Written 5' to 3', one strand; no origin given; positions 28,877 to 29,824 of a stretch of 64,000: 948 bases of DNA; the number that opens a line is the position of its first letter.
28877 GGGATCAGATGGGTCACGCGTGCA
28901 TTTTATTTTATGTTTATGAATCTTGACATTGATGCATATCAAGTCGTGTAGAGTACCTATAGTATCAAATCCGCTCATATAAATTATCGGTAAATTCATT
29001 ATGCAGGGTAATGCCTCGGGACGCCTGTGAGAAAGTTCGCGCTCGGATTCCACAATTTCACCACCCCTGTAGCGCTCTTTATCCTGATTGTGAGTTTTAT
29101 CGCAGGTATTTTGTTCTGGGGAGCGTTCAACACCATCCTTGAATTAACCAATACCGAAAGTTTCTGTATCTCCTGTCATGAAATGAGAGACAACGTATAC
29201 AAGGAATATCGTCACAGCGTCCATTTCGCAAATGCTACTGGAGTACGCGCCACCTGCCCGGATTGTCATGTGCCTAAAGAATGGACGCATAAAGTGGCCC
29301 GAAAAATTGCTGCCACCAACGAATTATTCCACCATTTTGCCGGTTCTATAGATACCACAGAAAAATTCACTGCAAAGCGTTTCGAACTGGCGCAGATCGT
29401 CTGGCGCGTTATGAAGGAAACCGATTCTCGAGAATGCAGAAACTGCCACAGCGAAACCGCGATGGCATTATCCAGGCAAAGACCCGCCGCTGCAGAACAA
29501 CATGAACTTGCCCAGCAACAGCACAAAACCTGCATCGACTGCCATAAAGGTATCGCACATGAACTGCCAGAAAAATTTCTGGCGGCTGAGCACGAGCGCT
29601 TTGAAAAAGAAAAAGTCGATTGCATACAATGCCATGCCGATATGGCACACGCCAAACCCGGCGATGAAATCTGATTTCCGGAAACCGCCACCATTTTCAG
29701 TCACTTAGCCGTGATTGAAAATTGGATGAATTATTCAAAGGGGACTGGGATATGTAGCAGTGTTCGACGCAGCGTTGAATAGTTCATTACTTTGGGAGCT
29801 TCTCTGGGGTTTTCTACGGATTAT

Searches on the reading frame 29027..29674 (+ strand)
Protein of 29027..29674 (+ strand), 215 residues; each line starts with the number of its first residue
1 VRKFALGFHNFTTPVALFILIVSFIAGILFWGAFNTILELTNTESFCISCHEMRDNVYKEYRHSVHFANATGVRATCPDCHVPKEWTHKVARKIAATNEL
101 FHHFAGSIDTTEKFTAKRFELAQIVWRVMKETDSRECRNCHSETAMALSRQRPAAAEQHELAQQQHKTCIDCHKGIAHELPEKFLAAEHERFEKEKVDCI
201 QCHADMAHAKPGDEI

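Call 3: search_protein_families(library=pfam, proteins=[window:29027-29674:+], max_evalue=0.01)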
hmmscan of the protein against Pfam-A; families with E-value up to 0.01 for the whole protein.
window:29027-29674:+ (215 aa): 4 families
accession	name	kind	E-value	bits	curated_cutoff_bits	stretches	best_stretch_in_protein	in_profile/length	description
PF03264.19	Cytochrom_NNT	-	2.1e-76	255.9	24.1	2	15-182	7-173/174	NapC/NirT cytochrome c family, N-terminal region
PF14522.11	Cytochrome_C7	-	3.9e-06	27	24.8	1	134-203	13-66/67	Cytochrome c7 and related cytochrome c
PF22678.1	Cytochrom_c_NrfB-like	-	0.00029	21.7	27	0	39-82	28-66/89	Cytochrome c-type protein NrfB-like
PF02085.21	Cytochrom_CIII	-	0.0014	19.4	22.9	0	162-211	42-90/101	Class III cytochrome C family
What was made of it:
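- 29027..29674 (+): NapC/NirT-type tetrahaem quinol dehydrogenase, a variable member of the cluster. Pfam Cytochrom_NNT 2.1e-76 (call 3).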

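Call 4: search_protein_families(library=ncbifam, proteins=[window:29027-29674:+], max_evalue=0.01)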
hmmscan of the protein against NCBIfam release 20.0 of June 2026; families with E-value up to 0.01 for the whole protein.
window:29027-29674:+ (215 aa): 7 families
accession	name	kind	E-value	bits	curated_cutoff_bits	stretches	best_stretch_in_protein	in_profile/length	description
TIGR02161.1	napC_nirT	subfamily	1.7e-81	272.5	310.6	1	18-182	19-183/185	periplasmic nitrate (or nitrite) reductase c-type cytochrome, NapC/NirT family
NF007906.0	PRK10617.1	equivalog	2.3e-70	236.6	349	1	19-182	29-192/200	cytochrome c-type protein NapC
TIGR02162.1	torC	equivalog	4e-70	237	478.2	1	15-184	14-184/387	pentaheme c-type cytochrome TorC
NF011606.0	PRK15032.1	equivalog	1.4e-53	182.4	455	1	21-182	22-183/390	pentaheme c-type cytochrome TorC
TIGR03153.1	cytochr_NrfH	equivalog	8.3e-17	61.5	134.2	1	19-178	3-138/138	cytochrome c nitrite reductase small subunit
TIGR03146.1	cyt_nit_nrfB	equivalog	8.6e-05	22.9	166.6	0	158-207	3-51/145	cytochrome c nitrite reductase pentaheme subunit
NF045713.1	CxxCH_16_HmcA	equivalog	0.0045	15.6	400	0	46-209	113-258/541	sulfate respiration complex hexadecaheme cytochrome HmcA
